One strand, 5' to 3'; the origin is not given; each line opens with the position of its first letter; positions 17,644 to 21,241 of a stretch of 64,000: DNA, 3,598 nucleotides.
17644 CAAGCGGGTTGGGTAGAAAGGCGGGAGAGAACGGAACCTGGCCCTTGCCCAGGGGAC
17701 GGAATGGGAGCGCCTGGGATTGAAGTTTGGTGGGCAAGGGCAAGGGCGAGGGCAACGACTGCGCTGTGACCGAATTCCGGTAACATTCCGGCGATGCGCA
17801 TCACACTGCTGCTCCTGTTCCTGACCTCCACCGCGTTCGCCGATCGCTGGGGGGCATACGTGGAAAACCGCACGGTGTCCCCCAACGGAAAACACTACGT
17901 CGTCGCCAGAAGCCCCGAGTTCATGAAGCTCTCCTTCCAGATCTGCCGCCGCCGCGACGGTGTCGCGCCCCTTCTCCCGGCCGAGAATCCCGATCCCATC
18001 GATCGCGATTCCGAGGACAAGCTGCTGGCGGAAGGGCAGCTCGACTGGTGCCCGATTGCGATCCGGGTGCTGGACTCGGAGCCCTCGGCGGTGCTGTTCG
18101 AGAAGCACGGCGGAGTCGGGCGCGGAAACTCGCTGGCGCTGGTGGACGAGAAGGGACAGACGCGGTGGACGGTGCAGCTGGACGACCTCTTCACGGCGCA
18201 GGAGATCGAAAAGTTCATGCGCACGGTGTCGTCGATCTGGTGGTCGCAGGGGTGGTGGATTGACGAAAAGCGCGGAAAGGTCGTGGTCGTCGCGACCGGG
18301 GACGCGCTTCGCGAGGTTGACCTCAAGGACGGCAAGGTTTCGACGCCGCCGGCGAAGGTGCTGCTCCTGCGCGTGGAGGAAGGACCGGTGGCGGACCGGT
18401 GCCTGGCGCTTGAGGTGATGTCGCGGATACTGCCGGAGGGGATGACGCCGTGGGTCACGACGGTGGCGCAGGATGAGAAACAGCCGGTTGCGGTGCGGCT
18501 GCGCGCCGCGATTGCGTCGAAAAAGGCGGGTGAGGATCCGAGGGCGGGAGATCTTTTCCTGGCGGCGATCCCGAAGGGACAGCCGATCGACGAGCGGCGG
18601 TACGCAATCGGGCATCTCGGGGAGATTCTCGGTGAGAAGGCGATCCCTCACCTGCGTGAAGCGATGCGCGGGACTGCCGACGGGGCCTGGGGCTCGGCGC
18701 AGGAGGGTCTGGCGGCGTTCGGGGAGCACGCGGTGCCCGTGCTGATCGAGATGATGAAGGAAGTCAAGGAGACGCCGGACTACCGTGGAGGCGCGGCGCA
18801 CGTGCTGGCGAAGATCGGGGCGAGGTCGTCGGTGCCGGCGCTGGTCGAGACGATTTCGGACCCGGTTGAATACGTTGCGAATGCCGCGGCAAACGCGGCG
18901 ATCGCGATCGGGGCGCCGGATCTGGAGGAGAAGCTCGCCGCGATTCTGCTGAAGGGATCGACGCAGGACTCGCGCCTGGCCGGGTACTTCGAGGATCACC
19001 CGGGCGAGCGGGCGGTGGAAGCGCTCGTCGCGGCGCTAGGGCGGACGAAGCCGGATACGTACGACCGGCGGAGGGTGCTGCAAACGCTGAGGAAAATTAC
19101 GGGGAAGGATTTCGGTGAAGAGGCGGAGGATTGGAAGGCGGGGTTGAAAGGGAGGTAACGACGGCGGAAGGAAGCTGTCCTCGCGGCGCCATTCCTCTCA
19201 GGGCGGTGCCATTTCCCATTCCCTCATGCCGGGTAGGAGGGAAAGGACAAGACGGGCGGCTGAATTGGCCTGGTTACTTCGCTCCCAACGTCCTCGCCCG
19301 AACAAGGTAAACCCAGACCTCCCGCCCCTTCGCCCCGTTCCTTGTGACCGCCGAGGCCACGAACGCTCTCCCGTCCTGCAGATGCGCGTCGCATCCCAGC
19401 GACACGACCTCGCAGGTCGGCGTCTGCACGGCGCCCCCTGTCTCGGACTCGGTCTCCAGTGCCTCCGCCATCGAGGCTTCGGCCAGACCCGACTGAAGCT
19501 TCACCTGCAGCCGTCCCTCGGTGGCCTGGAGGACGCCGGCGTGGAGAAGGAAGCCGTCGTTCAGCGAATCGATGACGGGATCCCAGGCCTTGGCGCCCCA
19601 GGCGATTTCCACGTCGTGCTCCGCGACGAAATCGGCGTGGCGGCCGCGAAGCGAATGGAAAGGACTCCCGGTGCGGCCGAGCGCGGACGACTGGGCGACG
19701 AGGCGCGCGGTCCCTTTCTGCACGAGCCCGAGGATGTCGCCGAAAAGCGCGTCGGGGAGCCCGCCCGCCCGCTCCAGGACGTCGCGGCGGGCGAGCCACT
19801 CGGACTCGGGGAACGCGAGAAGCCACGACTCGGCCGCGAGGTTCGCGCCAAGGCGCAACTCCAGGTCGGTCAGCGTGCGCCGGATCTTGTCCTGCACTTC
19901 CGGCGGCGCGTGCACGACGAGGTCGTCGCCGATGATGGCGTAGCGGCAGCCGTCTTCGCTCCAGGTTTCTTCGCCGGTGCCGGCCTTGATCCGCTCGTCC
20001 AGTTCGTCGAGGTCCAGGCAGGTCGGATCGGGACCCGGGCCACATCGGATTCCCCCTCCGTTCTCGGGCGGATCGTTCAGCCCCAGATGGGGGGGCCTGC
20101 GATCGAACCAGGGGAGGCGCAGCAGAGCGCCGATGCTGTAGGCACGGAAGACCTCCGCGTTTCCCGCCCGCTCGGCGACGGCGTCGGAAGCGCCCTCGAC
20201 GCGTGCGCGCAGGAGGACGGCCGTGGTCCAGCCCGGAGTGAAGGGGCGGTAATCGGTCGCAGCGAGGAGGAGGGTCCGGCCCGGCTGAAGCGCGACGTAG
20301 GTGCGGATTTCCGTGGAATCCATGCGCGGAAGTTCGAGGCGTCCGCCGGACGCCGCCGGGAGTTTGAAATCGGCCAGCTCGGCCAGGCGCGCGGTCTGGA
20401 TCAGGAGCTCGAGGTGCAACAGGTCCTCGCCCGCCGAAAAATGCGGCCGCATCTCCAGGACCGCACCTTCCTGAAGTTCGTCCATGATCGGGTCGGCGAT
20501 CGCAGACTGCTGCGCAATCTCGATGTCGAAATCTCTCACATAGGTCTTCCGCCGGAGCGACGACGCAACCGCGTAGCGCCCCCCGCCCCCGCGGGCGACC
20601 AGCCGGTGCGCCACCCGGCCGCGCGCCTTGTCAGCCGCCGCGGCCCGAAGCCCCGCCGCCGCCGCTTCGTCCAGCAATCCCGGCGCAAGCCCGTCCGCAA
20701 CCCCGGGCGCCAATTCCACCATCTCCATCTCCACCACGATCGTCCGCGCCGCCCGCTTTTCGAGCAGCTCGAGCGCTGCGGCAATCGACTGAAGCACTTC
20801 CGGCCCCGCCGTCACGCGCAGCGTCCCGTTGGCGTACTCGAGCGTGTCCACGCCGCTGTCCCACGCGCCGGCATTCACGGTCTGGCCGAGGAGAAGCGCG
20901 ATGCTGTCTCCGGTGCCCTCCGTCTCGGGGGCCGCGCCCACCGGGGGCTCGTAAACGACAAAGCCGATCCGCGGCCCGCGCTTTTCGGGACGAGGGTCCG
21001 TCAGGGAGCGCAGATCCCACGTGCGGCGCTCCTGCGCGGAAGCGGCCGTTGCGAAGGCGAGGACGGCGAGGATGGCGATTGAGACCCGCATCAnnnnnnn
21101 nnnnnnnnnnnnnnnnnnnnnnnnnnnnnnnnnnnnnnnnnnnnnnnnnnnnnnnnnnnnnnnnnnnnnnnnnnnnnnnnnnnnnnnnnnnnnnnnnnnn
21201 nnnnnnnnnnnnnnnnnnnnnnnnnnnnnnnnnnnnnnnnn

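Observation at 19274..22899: Translationally coupled tandem paralogs with an internally duplicated secreted module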

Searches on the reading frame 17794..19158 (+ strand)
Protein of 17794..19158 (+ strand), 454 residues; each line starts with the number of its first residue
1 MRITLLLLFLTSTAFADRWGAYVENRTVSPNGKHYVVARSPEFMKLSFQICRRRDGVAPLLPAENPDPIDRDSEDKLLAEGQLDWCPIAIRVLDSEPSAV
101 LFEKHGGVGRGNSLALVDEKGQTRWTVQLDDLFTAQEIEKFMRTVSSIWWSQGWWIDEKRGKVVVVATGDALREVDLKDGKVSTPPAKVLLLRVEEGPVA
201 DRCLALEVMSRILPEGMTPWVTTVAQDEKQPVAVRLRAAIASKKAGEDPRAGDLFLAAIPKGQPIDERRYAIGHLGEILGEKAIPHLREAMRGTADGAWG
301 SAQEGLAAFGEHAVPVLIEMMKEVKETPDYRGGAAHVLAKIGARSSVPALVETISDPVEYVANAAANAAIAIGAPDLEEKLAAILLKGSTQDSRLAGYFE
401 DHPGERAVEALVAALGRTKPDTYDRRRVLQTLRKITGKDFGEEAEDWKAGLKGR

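Call 13: search_protein_families(library=pfam, proteins=[window:17794-19158:+], max_evalue=0.01)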
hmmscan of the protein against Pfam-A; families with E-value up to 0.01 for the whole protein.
window:17794-19158:+ (454 aa): 2 families
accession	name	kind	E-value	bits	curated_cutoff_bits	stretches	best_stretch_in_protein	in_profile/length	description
PF13646.12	HEAT_2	-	1.5e-14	54.5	27.7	1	314-394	1-80/88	HEAT repeats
PF03130.22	HEAT_PBS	-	5.6e-06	26.8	20.9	0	268-291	2-25/27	PBS lyase HEAT-like repeat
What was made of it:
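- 17794..19158 (+): Convergent neighbour: exported HEAT-repeat protein (454 aa). A possible partner, not a shown one. Pfam HEAT_2 (call 13).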

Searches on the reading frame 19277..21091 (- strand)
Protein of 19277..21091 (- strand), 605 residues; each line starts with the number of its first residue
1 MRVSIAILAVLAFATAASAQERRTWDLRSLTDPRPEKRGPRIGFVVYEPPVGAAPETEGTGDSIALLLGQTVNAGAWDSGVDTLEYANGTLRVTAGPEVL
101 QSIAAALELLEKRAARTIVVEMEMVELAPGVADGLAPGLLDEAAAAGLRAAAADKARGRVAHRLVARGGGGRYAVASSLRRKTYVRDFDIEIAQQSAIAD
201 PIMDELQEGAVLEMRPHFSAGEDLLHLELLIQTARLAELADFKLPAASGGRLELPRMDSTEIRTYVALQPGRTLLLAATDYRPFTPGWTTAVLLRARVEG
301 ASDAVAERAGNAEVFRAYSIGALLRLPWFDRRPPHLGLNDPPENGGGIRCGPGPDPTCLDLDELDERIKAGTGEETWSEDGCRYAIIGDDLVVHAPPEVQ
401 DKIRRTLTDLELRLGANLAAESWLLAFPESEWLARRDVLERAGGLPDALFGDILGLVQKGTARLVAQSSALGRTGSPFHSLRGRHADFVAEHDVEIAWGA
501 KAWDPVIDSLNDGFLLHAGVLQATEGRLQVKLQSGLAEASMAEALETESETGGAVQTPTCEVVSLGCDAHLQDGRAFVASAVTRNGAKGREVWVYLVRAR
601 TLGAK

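Call 4: search_protein_families(library=pfam, proteins=[window:19277-21091:-], max_evalue=10)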
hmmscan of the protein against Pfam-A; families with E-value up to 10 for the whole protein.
window:19277-21091:- (605 aa): 0 families

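Call 8: search_protein_families(library=ncbifam, proteins=[window:19277-21091:-], max_evalue=10)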
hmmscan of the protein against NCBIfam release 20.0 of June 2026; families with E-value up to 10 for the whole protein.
window:19277-21091:- (605 aa): 2 families
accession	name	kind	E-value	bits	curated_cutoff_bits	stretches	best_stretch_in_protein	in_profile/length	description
TIGR02520.1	pilus_B_mal_scr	equivalog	5.9e-06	25.1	287.65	2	69-127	225-284/513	PilN family type IVB pilus formation outer membrane protein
TIGR02519.1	pilus_MshL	equivalog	0.071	12.1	250.2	1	86-127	5-46/290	pilus (MSHA type) biogenesis protein MshL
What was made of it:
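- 19274..21091 (-): Gene B: 605-aa paralog of A with the same two-module architecture (AAB074_15645). Weak NCBIfam hit of residues 69-127 to PilN-type secretin TIGR02520 (call 8).
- On Secretin superfamily (PF00263; GspD/PilQ/InvG/pIV/BfpB): A and B have no STN, N0 or FecR_C hit (calls 4, 8).
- On Type IVb pilus secretins (BfpB/PilN/TcpC): The TIGR02520 score is 25 bits against a cutoff of 288 (call 8).
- Closest known: BfpB, the secretin of the type IVb bundle-forming pilus. Same: B has a weak hit to the PilN family model TIGR02520 (call 8).
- Pfam and NCBIfam do not recognise A or B themselves (calls 4, 8).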

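Call 17: find_homologous_proteins(query=window:19277-21091:-)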
Query window:19277-21091:- (605 aa): 11 proteins with E <= 0.001 among 8000 candidates.
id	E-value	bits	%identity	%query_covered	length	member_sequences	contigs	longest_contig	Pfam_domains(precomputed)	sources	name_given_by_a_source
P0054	0.0e+0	1330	100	100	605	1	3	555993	-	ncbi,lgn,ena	ncbi:MAG: hypothetical protein AAB074_15645 [Planctomycetota bacterium]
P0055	9.1e-278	941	72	97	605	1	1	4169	-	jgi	jgi:hypothetical protein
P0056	4.7e-183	629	54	100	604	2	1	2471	-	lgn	-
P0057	1.7e-179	617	54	100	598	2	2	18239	-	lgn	-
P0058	8.6e-171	588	50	100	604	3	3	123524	-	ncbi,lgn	-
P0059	3.6e-156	540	74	57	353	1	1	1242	-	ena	-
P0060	1.1e-151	525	47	97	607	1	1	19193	-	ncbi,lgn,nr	ncbi:MAG: hypothetical protein HYY18_19790 [Planctomycetes bacterium]|nr:hypothetical protein [Planc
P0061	8.6e-147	509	71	53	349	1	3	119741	-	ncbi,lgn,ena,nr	ncbi:MAG: hypothetical protein FD180_5075 [Planctomycetota bacterium]|nr:MAG: hypothetical protein F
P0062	7.2e-126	440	61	57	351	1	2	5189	-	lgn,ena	-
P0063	1.4e-125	439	41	100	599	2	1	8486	-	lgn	-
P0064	3.9e-124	434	42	97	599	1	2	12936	-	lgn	-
